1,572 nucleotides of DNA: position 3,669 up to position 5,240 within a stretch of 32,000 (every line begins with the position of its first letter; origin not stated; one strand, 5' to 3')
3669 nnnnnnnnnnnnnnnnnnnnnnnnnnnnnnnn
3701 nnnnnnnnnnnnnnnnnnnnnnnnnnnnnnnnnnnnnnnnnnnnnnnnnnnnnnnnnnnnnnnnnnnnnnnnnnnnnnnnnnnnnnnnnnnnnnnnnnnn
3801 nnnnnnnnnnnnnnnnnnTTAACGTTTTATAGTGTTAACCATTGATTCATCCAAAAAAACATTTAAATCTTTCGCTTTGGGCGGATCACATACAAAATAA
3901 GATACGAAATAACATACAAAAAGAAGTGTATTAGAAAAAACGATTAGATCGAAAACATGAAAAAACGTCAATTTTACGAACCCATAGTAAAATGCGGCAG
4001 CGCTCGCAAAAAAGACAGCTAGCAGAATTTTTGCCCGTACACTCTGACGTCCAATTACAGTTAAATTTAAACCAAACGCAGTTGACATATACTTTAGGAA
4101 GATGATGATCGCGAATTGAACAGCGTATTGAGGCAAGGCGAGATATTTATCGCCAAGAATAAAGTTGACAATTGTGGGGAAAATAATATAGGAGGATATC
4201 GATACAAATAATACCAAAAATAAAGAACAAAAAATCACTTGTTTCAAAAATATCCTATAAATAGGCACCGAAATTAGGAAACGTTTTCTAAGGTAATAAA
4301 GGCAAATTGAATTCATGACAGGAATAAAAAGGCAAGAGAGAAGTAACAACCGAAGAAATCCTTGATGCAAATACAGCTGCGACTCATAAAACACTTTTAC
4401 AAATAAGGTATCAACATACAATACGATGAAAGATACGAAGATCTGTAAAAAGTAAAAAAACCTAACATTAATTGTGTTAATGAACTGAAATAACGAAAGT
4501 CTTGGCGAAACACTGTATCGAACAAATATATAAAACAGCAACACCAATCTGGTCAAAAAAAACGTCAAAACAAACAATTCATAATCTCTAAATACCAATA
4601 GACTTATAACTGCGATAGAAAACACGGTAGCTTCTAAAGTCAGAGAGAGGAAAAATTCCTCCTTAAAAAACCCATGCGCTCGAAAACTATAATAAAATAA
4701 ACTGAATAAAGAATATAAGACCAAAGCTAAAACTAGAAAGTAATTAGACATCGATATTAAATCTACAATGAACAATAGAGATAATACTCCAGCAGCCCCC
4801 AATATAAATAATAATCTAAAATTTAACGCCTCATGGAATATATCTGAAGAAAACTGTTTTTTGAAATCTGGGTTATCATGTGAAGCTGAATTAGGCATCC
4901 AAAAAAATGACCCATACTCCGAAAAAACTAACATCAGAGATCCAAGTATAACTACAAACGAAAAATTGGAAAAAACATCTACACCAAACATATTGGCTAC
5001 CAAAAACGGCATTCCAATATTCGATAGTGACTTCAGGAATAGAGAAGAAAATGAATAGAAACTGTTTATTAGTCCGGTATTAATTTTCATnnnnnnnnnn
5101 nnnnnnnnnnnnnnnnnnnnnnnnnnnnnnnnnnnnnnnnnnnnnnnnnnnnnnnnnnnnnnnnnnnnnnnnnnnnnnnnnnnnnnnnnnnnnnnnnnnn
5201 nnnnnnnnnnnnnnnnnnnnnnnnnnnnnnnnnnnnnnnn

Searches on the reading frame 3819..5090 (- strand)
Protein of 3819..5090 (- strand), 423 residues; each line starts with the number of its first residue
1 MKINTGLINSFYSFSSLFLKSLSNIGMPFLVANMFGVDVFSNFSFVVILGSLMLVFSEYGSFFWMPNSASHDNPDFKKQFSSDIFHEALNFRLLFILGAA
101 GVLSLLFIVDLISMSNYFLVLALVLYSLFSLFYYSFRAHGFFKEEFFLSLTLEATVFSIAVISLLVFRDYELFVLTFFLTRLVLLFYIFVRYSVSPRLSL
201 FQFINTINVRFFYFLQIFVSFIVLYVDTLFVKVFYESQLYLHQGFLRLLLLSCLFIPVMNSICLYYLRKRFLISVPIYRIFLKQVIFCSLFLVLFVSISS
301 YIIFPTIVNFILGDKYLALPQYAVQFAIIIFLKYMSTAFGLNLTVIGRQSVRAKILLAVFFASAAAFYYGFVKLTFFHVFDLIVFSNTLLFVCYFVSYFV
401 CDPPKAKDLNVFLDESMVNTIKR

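Call 3: search_protein_families(library=pfam, proteins=[window:3819-5090:-], max_evalue=0.01)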
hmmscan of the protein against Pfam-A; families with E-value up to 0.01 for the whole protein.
window:3819-5090:- (423 aa): 0 families

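Call 4: search_protein_families(library=ncbifam, proteins=[window:3819-5090:-], max_evalue=0.001)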
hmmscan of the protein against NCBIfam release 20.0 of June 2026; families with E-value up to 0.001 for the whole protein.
window:3819-5090:- (423 aa): 0 families
